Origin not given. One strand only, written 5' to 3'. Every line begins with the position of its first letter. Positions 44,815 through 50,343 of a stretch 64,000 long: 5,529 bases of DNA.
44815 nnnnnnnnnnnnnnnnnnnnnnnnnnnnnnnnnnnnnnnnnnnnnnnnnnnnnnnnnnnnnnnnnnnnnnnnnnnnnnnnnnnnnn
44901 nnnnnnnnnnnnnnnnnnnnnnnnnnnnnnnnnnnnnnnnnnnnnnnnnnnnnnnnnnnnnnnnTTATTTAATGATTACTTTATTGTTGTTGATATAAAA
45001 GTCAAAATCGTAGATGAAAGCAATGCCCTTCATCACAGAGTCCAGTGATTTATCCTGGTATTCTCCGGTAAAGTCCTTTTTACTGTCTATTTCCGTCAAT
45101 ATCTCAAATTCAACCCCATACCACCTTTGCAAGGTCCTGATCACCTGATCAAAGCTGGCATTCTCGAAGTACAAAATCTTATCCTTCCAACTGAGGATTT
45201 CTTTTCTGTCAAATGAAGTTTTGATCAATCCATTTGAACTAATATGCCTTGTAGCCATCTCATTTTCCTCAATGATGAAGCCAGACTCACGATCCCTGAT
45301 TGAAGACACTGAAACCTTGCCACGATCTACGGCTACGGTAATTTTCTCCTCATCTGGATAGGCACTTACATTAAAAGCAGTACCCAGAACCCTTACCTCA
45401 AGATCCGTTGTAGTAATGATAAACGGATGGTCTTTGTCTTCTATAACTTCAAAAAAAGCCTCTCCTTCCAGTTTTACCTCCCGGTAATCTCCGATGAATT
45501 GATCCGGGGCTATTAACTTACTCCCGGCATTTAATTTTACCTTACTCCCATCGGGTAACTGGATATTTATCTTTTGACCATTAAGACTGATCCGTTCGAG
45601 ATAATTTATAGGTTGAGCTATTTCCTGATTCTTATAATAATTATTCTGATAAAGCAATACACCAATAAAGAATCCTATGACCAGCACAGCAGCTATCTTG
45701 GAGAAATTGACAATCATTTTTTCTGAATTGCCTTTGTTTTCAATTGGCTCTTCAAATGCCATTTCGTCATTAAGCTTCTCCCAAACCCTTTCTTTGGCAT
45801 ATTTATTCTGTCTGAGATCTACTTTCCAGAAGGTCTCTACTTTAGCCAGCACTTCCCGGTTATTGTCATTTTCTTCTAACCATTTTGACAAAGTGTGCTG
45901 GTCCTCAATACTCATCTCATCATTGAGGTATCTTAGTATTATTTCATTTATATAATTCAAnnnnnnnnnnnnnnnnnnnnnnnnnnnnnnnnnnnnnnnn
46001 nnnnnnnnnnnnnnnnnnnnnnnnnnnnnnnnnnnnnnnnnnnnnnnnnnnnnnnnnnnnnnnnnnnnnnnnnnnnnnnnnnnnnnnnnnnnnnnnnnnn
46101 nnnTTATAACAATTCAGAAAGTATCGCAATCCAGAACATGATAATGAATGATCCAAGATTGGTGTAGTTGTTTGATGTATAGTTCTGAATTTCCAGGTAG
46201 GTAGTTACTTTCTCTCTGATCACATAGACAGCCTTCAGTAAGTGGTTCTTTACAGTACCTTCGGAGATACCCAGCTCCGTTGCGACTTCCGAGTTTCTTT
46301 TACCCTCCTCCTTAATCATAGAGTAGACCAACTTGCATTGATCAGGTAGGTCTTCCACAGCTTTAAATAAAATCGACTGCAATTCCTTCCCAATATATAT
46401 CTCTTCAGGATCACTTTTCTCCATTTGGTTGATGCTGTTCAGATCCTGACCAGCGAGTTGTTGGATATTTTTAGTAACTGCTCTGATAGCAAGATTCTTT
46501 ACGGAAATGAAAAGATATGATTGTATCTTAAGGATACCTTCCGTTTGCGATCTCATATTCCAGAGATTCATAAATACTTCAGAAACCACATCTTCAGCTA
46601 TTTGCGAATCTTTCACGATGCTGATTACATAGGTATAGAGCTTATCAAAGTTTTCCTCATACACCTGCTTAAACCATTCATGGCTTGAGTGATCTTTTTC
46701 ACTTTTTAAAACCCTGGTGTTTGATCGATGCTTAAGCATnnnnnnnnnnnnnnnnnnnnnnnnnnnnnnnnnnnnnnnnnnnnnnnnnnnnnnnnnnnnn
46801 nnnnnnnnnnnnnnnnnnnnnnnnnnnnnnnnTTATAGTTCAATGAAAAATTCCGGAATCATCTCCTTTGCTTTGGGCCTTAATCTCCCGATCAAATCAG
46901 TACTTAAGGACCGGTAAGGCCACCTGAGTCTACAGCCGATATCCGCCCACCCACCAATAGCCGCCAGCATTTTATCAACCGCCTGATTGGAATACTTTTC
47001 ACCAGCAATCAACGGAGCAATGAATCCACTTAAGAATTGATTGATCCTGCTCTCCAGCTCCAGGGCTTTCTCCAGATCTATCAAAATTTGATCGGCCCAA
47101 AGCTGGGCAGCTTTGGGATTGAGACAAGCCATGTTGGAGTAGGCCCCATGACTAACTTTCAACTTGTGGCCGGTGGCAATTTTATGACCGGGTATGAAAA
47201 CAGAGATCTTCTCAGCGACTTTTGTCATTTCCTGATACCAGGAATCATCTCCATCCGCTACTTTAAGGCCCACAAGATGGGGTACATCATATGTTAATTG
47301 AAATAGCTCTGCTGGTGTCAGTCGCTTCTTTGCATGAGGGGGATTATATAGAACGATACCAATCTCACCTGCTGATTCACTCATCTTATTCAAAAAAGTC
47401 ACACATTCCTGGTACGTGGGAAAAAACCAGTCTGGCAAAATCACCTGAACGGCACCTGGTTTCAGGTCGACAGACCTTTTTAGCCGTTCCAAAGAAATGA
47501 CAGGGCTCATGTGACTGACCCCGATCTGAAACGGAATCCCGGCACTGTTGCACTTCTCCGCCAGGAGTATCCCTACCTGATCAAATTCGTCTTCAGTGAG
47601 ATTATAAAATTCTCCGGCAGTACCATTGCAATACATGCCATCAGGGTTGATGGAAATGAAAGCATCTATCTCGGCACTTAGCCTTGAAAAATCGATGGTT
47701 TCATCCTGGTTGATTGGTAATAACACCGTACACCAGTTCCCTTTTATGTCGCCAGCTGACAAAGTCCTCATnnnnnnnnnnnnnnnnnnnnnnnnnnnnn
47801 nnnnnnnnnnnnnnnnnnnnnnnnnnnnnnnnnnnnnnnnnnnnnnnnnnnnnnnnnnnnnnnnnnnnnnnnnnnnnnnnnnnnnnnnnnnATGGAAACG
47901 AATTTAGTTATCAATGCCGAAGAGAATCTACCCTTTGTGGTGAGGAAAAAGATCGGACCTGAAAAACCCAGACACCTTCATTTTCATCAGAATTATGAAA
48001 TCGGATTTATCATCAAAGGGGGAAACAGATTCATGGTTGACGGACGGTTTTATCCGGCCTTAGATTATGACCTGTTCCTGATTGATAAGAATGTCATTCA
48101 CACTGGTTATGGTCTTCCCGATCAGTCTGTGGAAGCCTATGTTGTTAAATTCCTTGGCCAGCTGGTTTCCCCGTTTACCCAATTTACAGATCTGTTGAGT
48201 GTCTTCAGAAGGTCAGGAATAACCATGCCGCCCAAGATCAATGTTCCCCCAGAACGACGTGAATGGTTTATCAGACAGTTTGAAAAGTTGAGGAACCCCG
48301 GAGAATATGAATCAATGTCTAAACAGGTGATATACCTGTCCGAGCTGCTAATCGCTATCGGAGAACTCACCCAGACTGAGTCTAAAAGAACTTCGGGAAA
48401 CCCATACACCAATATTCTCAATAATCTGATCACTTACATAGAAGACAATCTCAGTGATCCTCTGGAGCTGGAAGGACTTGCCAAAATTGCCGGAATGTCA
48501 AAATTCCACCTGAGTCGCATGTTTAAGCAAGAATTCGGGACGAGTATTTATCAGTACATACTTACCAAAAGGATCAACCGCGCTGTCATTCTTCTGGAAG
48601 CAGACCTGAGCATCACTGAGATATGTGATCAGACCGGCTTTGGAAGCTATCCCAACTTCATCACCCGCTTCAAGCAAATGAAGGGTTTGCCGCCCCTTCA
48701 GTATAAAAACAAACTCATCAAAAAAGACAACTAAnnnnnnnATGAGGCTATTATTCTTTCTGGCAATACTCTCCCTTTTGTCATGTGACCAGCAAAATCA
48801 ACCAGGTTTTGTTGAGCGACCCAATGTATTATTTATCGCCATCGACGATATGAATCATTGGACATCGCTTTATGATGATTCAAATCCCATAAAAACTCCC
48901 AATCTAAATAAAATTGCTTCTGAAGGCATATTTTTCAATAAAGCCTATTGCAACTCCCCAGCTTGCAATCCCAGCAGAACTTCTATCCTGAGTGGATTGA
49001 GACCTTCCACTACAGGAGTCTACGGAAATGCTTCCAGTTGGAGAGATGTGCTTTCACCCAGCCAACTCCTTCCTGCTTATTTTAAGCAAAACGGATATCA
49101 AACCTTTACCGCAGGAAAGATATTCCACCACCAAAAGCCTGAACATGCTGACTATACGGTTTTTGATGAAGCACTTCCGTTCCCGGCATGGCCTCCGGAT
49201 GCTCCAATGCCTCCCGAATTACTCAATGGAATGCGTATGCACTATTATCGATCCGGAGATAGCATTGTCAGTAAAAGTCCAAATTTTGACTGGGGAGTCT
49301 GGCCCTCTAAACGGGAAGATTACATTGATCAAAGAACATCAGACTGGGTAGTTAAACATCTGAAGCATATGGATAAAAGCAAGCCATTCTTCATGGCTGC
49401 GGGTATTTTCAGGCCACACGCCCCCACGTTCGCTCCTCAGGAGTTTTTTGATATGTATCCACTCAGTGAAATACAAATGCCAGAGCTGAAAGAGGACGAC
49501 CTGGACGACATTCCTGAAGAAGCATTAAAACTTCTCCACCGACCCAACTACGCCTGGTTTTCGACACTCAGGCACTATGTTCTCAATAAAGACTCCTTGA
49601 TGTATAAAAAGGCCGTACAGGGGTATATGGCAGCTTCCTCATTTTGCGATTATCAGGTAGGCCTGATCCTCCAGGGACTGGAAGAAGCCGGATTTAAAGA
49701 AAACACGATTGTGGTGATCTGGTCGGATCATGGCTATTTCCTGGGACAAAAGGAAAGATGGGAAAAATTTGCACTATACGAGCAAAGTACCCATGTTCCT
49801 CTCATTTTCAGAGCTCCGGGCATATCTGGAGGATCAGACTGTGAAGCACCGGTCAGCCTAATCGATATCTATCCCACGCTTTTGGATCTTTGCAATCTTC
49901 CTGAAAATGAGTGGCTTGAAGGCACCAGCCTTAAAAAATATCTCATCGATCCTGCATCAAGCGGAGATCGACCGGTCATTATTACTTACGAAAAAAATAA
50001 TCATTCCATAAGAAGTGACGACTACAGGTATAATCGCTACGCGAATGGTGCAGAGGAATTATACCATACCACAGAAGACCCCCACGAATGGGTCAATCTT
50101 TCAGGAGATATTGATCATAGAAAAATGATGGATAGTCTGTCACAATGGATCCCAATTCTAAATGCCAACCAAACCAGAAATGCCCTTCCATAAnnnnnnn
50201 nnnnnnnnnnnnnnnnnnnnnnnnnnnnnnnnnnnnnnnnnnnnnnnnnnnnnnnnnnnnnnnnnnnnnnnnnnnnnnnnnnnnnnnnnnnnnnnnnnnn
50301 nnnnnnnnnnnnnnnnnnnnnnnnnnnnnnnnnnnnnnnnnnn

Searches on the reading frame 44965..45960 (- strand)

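Call 17: search_protein_families(library=pfam, proteins=[window:44965-45960:-], max_evalue=0.0001)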
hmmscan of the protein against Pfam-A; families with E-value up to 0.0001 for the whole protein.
window:44965-45960:- (331 aa): 2 families
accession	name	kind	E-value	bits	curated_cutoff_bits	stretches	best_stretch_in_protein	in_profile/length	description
PF16344.10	FecR_C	-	1.6e-17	63.7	24.4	1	263-330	2-70/70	FecR, C-terminal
PF04773.18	FecR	-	2.3e-15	57.2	24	1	127-216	7-96/97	FecR protein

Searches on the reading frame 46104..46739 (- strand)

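Call 17: search_protein_families(library=pfam, proteins=[window:46104-46739:-], max_evalue=0.0001)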
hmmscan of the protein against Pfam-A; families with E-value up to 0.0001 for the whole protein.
window:46104-46739:- (211 aa): 4 families
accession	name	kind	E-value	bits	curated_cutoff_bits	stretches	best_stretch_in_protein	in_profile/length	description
PF08281.18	Sigma70_r4_2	-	3.3e-09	36.7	25.7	1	125-170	5-50/54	Sigma-70, region 4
PF04542.20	Sigma70_r2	-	1.7e-08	34.6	24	1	27-91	2-68/71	Sigma-70 region 2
PF00196.25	GerE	-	2e-05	24.6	23.5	1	145-167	16-38/57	Bacterial regulatory proteins, luxR family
PF04545.22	Sigma70_r4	-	6.1e-05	22.9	24.1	0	129-175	3-49/50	Sigma-70, region 4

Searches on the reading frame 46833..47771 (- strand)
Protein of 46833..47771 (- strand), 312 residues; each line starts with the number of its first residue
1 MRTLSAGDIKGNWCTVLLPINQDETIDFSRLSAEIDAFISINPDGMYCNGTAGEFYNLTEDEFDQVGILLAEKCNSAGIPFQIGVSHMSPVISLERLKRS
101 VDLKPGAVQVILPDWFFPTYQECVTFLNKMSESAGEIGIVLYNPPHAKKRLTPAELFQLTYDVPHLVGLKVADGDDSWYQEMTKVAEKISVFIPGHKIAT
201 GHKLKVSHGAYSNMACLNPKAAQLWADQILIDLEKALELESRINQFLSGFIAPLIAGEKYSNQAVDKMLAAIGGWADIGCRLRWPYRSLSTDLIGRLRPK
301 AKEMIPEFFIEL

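Call 17: search_protein_families(library=pfam, proteins=[window:46833-47771:-], max_evalue=0.0001)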
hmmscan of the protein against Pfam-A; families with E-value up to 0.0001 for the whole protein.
window:46833-47771:- (312 aa): 1 family
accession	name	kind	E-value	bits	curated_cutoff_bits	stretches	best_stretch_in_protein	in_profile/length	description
PF00701.28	DHDPS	-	3.5e-11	42.8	22.1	1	13-251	6-244/289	Dihydrodipicolinate synthetase family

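Call 59: search_protein_families(library=ncbifam, proteins=[window:46833-47771:-], max_evalue=0.001)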
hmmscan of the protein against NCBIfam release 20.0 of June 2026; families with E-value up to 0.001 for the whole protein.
window:46833-47771:- (312 aa): 7 families
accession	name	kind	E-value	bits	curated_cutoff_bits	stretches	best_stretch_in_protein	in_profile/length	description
NF002958.0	PRK03620.1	subfamily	1.8e-11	43.4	278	1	19-211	21-210/307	5-dehydro-4-deoxyglucarate dehydratase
TIGR00674.1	dapA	equivalog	8.2e-11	41.3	206.15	1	16-245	6-235/286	4-hydroxy-tetrahydrodipicolinate synthase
TIGR02313.1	HpaI-NOT-DapA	exception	8.6e-10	37.9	396.7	1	10-221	2-214/294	2,4-dihydroxyhept-2-ene-1,7-dioic acid aldolase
TIGR03249.1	KdgD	equivalog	2.3e-09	36.8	373.95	1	19-189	19-185/299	5-dehydro-4-deoxyglucarate dehydratase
NF003164.0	PRK04147.1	equivalog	2.9e-08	33.3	281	1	8-176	3-170/294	N-acetylneuraminate lyase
TIGR00683.1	nanA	equivalog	4.9e-08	32.6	382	1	10-252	2-244/293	N-acetylneuraminate lyase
NF040954.1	Arch_KDGaldase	equivalog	1.4e-05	24.6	390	1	16-245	7-230/288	bifunctional 2-dehydro-3-deoxy-phosphogluconate/2-dehydro-3-deoxy-6-phosphogalactonate aldolase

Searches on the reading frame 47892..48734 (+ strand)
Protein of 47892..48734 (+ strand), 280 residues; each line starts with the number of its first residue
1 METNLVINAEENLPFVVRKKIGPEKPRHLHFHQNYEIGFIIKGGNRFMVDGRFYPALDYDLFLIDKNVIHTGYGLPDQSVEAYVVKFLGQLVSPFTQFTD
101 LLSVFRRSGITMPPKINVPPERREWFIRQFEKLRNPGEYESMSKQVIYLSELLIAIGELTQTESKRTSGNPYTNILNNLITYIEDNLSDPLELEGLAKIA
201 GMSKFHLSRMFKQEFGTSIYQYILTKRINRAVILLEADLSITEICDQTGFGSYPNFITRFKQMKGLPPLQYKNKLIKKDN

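Call 17: search_protein_families(library=pfam, proteins=[window:47892-48734:+], max_evalue=0.0001)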
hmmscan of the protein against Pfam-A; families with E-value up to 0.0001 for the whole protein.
window:47892-48734:+ (280 aa): 3 families
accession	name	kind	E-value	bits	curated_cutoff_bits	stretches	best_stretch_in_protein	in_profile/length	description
PF12833.13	HTH_18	-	3.7e-22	78.8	33.6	1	196-273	1-79/80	Helix-turn-helix domain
PF00165.29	HTH_AraC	-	6.2e-15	55.3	26.6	2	183-223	1-41/42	Bacterial regulatory helix-turn-helix proteins, AraC family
PF02311.25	AraC_binding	-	1e-07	32.2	21.1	1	29-92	18-81/135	AraC-like ligand binding domain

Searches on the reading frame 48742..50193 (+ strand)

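Call 17: search_protein_families(library=pfam, proteins=[window:48742-50193:+], max_evalue=0.0001)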
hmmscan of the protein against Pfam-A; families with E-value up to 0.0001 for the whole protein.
window:48742-50193:+ (483 aa): 3 families
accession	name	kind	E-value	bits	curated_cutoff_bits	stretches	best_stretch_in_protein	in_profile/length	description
PF00884.28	Sulfatase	-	2.5e-43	148.9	25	1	27-384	1-299/301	Sulfatase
PF16347.10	SGSH_C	-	7.7e-12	46.1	29.3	1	339-469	5-147/154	N-sulphoglucosamine sulphohydrolase, C-terminal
PF01663.27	Phosphodiest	-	8.7e-10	39.1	23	0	30-97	2-66/342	Type I phosphodiesterase / nucleotide pyrophosphatase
